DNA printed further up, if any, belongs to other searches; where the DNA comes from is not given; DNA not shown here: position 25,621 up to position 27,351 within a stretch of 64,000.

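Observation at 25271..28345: Candidate glycosylated spore-surface or appendage module: a GT4 glycosyltransferase flanked by two leaderless paralogs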

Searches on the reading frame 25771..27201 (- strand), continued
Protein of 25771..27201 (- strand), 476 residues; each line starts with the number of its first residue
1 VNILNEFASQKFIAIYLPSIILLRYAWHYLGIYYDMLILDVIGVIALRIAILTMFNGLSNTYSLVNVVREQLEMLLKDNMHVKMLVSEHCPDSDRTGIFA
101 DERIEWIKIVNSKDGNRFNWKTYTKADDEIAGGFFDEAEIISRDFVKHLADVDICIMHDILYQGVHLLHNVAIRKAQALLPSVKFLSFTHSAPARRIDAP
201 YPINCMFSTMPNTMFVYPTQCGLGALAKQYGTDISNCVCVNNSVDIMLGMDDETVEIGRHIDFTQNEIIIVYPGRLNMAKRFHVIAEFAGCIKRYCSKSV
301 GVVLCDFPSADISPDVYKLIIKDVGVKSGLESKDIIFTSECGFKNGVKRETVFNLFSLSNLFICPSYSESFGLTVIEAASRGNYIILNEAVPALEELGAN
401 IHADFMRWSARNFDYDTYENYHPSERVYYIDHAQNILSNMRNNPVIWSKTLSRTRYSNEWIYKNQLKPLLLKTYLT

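Call 88: find_encoding_contigs(protein=P0286, flank=6000, max_places=1)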
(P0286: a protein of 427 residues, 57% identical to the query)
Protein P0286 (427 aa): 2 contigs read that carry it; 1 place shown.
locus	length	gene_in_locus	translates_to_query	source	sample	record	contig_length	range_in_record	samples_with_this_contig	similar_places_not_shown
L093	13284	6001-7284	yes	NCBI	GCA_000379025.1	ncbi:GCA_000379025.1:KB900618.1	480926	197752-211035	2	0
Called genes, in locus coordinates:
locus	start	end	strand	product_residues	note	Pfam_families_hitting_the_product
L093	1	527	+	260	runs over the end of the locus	-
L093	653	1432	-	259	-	PF01171:ATP_bind_3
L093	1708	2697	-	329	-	PF00586:AIRS, PF02769:AIRS_C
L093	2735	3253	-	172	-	PF07155:ECF-ribofla_trS, PF12822:ECF_trnsprt (weak)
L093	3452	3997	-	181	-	PF01965:DJ-1_PfpI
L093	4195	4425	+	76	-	PF07870:DUF1657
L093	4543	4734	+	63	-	-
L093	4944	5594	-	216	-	PF13505:OMP_b-brl (weak)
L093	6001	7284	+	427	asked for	PF00534:Glycos_transf_1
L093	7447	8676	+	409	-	PF00535:Glycos_transf_2, PF10111:Glyco_tranf_2_2 (weak), PF13641:Glyco_tranf_2_3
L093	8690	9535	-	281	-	PF23741:DUF7164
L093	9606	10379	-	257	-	PF00685:Sulfotransfer_1, PF13469:Sulfotransfer_3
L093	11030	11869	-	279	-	PF01073:3Beta_HSD (weak), PF01370:Epimerase, PF04321:RmlD_sub_bind, PF02719:Polysacc_synt_2, PF16363:GDP_Man_Dehyd (weak)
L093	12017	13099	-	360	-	PF01073:3Beta_HSD, PF01370:Epimerase, PF02719:Polysacc_synt_2, PF04321:RmlD_sub_bind, PF07993:NAD_binding_4, PF16363:GDP_Man_Dehyd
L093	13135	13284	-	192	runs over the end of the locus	PF00908:dTDP_sugar_isom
